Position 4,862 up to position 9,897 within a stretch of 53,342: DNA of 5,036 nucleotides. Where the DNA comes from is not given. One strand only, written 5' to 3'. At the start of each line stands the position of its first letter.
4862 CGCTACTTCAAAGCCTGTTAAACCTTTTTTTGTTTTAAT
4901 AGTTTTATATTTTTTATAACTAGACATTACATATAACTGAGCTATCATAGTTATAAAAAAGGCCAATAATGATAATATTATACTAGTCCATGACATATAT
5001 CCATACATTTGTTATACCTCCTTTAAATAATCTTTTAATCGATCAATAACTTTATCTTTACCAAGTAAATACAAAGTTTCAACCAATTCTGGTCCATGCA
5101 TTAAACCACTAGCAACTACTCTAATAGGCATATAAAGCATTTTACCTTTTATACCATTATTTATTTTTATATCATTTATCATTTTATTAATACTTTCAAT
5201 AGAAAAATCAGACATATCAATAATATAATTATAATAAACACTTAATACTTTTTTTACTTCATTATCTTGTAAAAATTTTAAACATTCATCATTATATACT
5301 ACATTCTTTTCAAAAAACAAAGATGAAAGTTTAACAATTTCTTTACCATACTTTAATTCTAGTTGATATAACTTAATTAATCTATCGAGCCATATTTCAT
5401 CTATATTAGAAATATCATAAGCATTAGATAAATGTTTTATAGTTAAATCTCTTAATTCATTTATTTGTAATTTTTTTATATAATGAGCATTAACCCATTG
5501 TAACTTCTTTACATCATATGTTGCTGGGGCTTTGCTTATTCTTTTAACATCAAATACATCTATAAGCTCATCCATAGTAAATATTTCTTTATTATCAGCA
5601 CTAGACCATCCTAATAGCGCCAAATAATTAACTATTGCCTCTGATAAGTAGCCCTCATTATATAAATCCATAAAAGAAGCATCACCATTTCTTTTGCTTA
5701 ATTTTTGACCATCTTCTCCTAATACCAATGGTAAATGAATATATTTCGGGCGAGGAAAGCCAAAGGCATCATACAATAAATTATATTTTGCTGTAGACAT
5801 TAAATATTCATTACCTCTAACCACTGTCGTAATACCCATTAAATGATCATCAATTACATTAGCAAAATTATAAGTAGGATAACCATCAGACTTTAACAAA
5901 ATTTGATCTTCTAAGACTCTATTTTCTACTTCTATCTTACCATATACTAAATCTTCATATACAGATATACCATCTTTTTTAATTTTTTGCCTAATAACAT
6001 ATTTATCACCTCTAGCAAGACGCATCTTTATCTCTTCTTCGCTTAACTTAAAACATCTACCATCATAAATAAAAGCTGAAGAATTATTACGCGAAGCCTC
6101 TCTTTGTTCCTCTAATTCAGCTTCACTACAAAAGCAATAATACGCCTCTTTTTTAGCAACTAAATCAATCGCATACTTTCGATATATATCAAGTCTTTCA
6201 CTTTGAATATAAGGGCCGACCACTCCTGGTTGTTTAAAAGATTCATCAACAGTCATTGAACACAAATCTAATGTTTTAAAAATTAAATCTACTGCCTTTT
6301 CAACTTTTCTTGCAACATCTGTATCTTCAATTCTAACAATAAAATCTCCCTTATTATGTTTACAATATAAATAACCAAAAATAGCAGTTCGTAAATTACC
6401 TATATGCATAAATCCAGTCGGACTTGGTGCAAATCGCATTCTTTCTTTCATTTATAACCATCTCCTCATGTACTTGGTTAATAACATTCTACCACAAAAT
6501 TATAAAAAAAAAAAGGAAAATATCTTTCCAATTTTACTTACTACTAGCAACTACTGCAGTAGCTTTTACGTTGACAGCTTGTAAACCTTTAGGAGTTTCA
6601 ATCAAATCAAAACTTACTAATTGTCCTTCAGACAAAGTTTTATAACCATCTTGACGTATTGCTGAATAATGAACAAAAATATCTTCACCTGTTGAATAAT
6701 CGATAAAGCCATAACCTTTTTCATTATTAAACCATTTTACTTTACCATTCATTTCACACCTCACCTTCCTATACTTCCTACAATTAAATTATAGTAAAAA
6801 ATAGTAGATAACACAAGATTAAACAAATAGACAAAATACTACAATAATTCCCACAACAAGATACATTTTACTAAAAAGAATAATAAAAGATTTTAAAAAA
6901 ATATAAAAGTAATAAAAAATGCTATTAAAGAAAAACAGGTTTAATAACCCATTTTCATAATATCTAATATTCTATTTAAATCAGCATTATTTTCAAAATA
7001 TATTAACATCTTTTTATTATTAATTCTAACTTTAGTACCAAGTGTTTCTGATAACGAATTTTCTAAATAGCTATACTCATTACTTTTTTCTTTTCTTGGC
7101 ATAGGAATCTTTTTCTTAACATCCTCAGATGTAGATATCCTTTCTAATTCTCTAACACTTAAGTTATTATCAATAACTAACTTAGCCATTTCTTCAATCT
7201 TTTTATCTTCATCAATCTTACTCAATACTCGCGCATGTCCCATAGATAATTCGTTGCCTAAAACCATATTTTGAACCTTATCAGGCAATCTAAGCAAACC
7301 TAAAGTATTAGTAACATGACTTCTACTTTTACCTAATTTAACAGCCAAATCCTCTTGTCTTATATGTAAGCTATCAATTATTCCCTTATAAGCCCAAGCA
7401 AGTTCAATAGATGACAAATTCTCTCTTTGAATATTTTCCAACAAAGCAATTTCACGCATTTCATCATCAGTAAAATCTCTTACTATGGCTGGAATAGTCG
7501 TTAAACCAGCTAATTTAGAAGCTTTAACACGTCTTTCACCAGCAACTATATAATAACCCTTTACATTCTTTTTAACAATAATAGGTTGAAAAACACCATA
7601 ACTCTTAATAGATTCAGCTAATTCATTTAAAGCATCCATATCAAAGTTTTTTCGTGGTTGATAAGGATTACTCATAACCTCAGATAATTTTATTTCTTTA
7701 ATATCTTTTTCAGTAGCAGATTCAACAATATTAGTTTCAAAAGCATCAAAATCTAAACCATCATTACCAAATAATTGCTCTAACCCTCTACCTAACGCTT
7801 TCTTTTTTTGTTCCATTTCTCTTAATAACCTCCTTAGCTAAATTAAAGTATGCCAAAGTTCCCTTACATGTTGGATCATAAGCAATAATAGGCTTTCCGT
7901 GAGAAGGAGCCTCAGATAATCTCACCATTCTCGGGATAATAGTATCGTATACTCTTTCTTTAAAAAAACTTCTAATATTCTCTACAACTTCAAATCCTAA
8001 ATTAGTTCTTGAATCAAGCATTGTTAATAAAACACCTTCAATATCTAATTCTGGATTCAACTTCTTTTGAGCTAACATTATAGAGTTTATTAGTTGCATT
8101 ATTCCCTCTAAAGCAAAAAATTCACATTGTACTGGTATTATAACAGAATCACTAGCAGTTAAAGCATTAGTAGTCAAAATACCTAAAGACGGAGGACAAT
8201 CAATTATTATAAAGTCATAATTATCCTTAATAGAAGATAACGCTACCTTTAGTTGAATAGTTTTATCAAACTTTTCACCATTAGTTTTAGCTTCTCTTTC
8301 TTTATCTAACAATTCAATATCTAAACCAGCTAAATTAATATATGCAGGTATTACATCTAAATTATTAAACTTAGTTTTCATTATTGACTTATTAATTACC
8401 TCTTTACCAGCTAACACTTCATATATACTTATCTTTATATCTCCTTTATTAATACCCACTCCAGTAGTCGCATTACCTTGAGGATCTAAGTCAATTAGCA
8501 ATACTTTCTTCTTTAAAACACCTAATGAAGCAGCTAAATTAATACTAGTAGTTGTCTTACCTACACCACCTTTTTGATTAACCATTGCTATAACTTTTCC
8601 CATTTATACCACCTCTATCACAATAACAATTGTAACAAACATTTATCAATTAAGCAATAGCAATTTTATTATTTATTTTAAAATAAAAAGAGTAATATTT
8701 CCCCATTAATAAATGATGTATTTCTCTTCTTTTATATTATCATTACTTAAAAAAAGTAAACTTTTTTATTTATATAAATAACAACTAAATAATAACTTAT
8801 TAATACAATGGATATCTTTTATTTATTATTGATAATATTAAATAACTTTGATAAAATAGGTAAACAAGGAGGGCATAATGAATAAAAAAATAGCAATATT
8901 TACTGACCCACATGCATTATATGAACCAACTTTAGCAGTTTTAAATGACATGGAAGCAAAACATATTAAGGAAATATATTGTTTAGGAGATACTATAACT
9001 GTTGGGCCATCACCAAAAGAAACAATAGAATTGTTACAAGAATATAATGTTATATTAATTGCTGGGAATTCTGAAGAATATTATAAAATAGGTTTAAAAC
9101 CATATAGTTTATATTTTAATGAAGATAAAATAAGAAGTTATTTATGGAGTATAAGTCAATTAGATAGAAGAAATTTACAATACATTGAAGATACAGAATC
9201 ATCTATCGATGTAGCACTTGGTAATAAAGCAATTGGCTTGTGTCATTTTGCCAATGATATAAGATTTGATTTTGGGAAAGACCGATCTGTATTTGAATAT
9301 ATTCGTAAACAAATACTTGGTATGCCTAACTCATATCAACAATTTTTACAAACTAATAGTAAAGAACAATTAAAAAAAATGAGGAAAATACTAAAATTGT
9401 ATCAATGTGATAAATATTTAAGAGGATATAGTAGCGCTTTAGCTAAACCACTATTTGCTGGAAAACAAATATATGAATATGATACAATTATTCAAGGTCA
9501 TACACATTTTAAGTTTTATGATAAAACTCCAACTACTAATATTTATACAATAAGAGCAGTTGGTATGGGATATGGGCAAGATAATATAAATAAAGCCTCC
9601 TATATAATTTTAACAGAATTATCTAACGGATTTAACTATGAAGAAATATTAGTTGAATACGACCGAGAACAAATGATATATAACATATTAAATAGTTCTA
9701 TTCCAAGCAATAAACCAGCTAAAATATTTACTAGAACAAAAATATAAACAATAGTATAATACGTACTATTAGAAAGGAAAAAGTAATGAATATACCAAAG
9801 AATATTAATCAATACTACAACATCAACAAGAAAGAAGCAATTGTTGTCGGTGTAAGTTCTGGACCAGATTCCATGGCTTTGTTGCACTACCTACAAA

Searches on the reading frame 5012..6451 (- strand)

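Call 7: search_protein_families(library=ncbifam, proteins=[window:5012-6451:-])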
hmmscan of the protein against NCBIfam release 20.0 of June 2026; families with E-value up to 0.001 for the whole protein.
window:5012-6451:- (479 aa): 10 families
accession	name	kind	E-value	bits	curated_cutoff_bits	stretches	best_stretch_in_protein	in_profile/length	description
TIGR00464.1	gltX_bact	equivalog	5.2e-162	540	289.95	1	4-477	3-469/470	glutamate--tRNA ligase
TIGR03838.1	queuosine_YadB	equivalog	3.2e-63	213.7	276.7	1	5-288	3-263/272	tRNA glutamyl-Q(34) synthetase GluQRS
NF004314.0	PRK05710.1-3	equivalog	2.1e-60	204.6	256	1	5-297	9-275/297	tRNA glutamyl-Q(34) synthetase GluQRS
NF004315.1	PRK05710.1-4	equivalog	5.2e-59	199.9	250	1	5-276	1-273/274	tRNA glutamyl-Q(34) synthetase GluQRS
NF004313.0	PRK05710.1-2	equivalog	5.6e-49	166.9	380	1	4-261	6-252/299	tRNA glutamyl-Q(34) synthetase GluQRS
NF004312.0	PRK05710.1-1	equivalog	3e-42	145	453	1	6-297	17-279/306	tRNA glutamyl-Q(34) synthetase GluQRS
NF003169.0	PRK04156.1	equivalog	3.9e-39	134.7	516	1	4-240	103-329/567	glutamate--tRNA ligase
TIGR00463.1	gltX_arch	equivalog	3.6e-34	118.2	401.75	1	5-253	96-332/560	glutamate--tRNA ligase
TIGR00440.1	glnS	equivalog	5.7e-14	51.9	425.8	1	4-237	2-229/524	glutamine--tRNA ligase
NF011291.0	PRK14703.1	equivalog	2.3e-10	39.4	681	1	5-235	34-259/769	glutamine--tRNA ligase/YqeY domain fusion protein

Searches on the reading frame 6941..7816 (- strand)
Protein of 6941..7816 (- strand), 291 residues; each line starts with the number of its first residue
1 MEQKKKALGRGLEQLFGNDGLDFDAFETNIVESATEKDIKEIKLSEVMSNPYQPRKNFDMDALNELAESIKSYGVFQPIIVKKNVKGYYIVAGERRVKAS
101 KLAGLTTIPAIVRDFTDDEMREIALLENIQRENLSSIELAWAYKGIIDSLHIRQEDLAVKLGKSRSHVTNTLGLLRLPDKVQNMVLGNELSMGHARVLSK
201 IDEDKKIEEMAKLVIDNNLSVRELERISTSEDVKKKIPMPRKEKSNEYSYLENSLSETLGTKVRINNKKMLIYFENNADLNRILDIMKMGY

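Call 7: search_protein_families(library=ncbifam, proteins=[window:6941-7816:-])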
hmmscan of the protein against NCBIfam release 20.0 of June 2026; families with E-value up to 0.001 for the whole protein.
window:6941-7816:- (291 aa): 8 families
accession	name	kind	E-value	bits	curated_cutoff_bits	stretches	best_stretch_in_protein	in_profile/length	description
TIGR04285.1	nucleoid_noc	exception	9.2e-67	225.1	315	1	39-249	2-212/255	nucleoid occlusion protein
TIGR00180.1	parB_part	domain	9.4e-57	191.8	58.45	1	37-212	3-183/186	ParB/RepB/Spo0J family partition protein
TIGR03734.1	PRTRC_parB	hypoth_equivalog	2.2e-33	115.7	278.6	1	52-226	6-184/555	PRTRC system ParB family protein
TIGR03454.1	partition_RepB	equivalog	6.7e-14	52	201.5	1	35-196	60-222/325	plasmid partitioning protein RepB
NF010406.0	PRK13832.1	subfamily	1.2e-13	50.5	640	1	48-200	13-169/578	plasmid partitioning protein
NF010440.0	PRK13866.1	equivalog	6.7e-08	32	522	1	48-144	74-173/336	plasmid partitioning protein RepB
NF053625.1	SerKinSerKArch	equivalog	4e-05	22.9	380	1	60-123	32-98/244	ADP-dependent L-serine kinase SerK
NF010252.0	PRK13698.1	equivalog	0.00017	20.6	274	1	49-276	75-300/323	ParB/RepB/Spo0J family plasmid partition protein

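Call 11: find_encoding_contigs(protein=window:6941-7816:-, flank=10000, max_places=6)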
Protein window:6941-7816:- (291 aa): no gene with exactly this product is on record in the collection.

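Call 35: search_solved_structures(query=window:6941-7816:-, show_alignments=3)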
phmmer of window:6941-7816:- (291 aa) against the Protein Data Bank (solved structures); distinct sequences matched with E-value up to 0.001: 14.
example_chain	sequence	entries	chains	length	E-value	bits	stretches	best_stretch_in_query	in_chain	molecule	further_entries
6sdk_A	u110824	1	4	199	1.7e-58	201.5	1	38-227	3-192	Stage 0 sporulation protein J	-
4umk_A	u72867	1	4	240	2.6e-52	181.2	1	4-229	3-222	PROBABLE CHROMOSOME-PARTITIONING PROTEIN PARB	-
7bnk_A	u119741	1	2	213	2.8e-48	168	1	43-229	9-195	ParB family protein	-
7bnr_A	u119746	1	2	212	1.6e-47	165.5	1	45-229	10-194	ParB family protein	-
7o0n_A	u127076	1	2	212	1.9e-47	165.3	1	43-229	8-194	ParB family protein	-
1vz0_A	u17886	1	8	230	3.7e-42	148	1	38-227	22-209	Chromosome-partitioning protein Spo0J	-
6t1f_A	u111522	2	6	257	9e-42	146.7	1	2-228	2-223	Chromosome-partitioning protein ParB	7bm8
7nfu_A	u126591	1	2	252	1.8e-39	139.2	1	31-243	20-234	Nucleoid occlusion protein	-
7ng0_A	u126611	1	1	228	7.4e-39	137.2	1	38-243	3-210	Nucleoid occlusion protein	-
7ol9_A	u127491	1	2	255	1.2e-37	133.1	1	26-243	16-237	Nucleoid occlusion protein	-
6s6h_A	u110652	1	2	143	8.6e-21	77.9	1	121-228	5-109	Chromosome-partitioning protein ParB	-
6y93_A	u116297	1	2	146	9.6e-17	64.7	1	119-243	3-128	Nucleoid occlusion protein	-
8qa8_A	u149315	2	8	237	6.7e-13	52.1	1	41-184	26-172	Transcriptional repressor protein KorB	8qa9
1r71_A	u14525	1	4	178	0.00024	24.1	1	96-184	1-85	Transcriptional repressor protein korB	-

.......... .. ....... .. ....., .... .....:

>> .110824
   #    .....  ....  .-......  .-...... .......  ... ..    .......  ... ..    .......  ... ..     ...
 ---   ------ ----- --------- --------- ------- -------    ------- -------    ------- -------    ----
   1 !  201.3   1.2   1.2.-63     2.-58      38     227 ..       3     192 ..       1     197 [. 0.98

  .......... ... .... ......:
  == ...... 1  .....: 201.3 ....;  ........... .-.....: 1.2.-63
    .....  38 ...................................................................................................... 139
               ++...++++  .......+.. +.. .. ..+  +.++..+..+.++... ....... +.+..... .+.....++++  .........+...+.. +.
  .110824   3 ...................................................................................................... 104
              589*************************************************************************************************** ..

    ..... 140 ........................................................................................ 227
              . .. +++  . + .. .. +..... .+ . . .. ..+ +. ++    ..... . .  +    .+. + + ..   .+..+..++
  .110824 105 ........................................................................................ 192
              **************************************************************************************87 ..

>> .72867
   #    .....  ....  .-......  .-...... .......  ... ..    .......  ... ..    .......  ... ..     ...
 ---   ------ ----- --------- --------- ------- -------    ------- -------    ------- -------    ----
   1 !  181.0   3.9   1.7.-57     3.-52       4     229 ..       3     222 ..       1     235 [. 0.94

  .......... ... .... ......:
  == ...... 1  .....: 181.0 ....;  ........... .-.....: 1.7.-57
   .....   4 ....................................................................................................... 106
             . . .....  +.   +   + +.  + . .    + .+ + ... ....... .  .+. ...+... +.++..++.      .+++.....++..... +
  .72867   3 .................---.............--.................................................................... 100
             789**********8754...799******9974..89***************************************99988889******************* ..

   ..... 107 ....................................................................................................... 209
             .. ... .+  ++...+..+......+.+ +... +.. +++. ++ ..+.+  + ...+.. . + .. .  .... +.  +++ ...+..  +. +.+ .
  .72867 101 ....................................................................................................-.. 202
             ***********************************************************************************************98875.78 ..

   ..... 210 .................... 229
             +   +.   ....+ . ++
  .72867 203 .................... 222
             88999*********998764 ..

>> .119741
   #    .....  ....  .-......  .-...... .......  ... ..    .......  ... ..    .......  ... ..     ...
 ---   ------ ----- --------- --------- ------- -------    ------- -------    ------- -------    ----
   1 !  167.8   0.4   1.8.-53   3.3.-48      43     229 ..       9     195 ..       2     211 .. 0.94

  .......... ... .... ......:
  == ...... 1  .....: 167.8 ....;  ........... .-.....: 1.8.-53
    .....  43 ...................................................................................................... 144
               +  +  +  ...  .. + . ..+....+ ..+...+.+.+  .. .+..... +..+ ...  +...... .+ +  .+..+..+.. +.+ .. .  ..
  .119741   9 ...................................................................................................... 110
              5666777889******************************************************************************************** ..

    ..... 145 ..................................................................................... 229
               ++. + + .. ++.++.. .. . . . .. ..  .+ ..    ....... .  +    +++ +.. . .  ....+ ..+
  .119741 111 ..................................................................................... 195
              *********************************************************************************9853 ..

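Call 37: find_homologous_proteins(query=window:6941-7816:-, max_evalue=1e-20)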
Query window:6941-7816:- (291 aa): 8000 proteins with E <= 1e-20 among 8000 candidates; the best 120 are listed.
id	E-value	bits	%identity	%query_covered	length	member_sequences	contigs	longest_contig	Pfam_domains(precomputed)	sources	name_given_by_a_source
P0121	8.4e-181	617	100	100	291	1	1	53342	PF17762.9,PF02195.27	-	-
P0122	5.1e-133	461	74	99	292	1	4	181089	PF17762.9,PF02195.27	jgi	-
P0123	2.3e-132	458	75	99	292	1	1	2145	PF17762.9,PF02195.27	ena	-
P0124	4.5e-132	458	75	99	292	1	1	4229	PF17762.9,PF02195.27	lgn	-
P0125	7.5e-132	457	74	99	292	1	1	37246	PF17762.9,PF02195.27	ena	-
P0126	9.1e-132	457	74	100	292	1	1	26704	PF17762.9,PF02195.27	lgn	-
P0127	1.1e-131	456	75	99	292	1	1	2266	PF17762.9,PF02195.27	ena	-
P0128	1.3e-131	456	75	99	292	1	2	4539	PF17762.9,PF02195.27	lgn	-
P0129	1.3e-131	456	74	99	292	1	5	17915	PF17762.9,PF02195.27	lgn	-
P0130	1.5e-131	456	75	99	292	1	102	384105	PF17762.9,PF02195.27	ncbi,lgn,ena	-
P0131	1.6e-131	456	75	99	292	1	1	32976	PF17762.9,PF02195.27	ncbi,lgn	-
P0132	1.9e-131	455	75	99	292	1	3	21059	PF17762.9,PF02195.27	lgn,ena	-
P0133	2.2e-131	455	75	99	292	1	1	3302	PF17762.9,PF02195.27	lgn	-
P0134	2.8e-131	455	75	99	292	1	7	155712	PF17762.9,PF02195.27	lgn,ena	-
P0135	3.1e-131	455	75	99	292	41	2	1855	PF17762.9,PF02195.27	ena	-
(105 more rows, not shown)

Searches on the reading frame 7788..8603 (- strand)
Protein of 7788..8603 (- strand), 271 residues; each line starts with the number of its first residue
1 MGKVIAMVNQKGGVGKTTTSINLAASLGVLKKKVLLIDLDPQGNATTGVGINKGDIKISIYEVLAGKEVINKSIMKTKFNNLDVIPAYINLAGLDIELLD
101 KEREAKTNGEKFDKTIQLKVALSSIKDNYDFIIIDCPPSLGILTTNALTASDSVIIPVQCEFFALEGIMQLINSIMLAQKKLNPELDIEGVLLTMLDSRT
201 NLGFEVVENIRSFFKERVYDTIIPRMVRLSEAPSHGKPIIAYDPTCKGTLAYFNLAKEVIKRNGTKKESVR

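Call 7: search_protein_families(library=ncbifam, proteins=[window:7788-8603:-])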
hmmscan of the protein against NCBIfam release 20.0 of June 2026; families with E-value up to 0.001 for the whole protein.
window:7788-8603:- (271 aa): 29 families (the best 25 are shown)
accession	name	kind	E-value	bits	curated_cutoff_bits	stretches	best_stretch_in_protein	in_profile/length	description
NF041283.1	PrgP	equivalog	7.3e-36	124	400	1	1-231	1-230/297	ParA superfamily DNA segregation protein PrgP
TIGR03453.1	partition_RepA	equivalog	7.1e-34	117.3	348.45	1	3-230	105-341/387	plasmid partitioning protein RepA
NF041546.1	ParA_partition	equivalog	9e-32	110.3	180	2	4-77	1-73/203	ParA family partition ATPase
TIGR01969.1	minD_arch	subfamily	3.8e-28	98.3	201.75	1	4-264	2-235/251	cell division ATPase MinD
NF010259.0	PRK13705.1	equivalog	1.9e-22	79.8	725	1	3-175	107-281/388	plasmid-partitioning protein SopA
NF010443.0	PRK13869.1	subfamily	2.1e-21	76.2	446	1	3-172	122-295/405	plasmid-partitioning protein RepA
TIGR01968.1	minD_bact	equivalog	1.3e-17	64.1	212.9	1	3-260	2-237/261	septum site-determining protein MinD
TIGR03371.1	cellulose_yhjQ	equivalog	3.7e-14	52.8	157.85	2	3-43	2-42/246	cellulose biosynthesis protein BcsQ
TIGR01007.1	eps_fam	subfamily_domain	1e-11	44.8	108.05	1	3-151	18-149/204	polysaccharide biosynthesis tyrosine autokinase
TIGR01287.1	nifH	equivalog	2.4e-11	43.5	394.35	1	8-83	5-81/275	nitrogenase iron protein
NF047398.1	AAA_KGGVGR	domain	1e-10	42.2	90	1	3-137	3-150/190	KGGVGR-motif variant AAA ATPase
NF033200.1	F430_CfbC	exception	5.5e-10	39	402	1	8-84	5-80/260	Ni-sirohydrochlorin a,c-diamide reductive cyclase ATP-dependent reductase subunit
TIGR03018.1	pepcterm_TyrKin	hypoth_equivalog_domain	2.4e-09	36.9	230.65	1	5-175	38-196/207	XrtA-associated tyrosine autokinase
TIGR00345.1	GET3_arsA_TRC40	subfamily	1e-08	35.1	135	1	8-139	2-136/299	TRC40/GET3/ArsA family transport-energizing ATPase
NF009701.0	PRK13230.1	subfamily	1.7e-08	33.8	350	1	8-67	6-63/291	nitrogenase reductase-like protein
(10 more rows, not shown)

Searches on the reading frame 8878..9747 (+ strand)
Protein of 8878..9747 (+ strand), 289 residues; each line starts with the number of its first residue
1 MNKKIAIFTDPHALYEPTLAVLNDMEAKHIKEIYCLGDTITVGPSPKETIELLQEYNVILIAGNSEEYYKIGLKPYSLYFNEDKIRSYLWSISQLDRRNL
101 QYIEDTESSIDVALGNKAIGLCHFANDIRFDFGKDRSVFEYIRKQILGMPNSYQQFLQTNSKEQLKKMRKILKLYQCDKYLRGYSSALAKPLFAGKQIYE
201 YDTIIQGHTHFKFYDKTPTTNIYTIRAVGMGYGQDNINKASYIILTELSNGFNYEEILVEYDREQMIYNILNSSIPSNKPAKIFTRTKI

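Call 7: search_protein_families(library=ncbifam, proteins=[window:8878-9747:+])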
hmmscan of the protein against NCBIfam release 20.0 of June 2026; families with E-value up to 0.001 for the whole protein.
window:8878-9747:+ (289 aa): 1 family
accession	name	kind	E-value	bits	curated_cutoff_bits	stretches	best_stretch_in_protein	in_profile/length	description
NF006988.0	PRK09453.1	equivalog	4.7e-05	23.3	117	0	4-65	2-73/183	phosphodiesterase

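Call 69: search_protein_families(library=pfam, proteins=[window:8878-9747:+], max_evalue=0.00001)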
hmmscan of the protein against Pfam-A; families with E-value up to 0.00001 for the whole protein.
window:8878-9747:+ (289 aa): 2 families
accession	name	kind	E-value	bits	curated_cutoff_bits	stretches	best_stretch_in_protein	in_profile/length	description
PF00149.33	Metallophos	-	6.2e-09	37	21.5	1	4-210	2-189/191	Calcineurin-like phosphoesterase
PF12850.12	Metallophos_2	-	2.7e-07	31.1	27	0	4-125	2-90/154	Calcineurin-like phosphoesterase superfamily domain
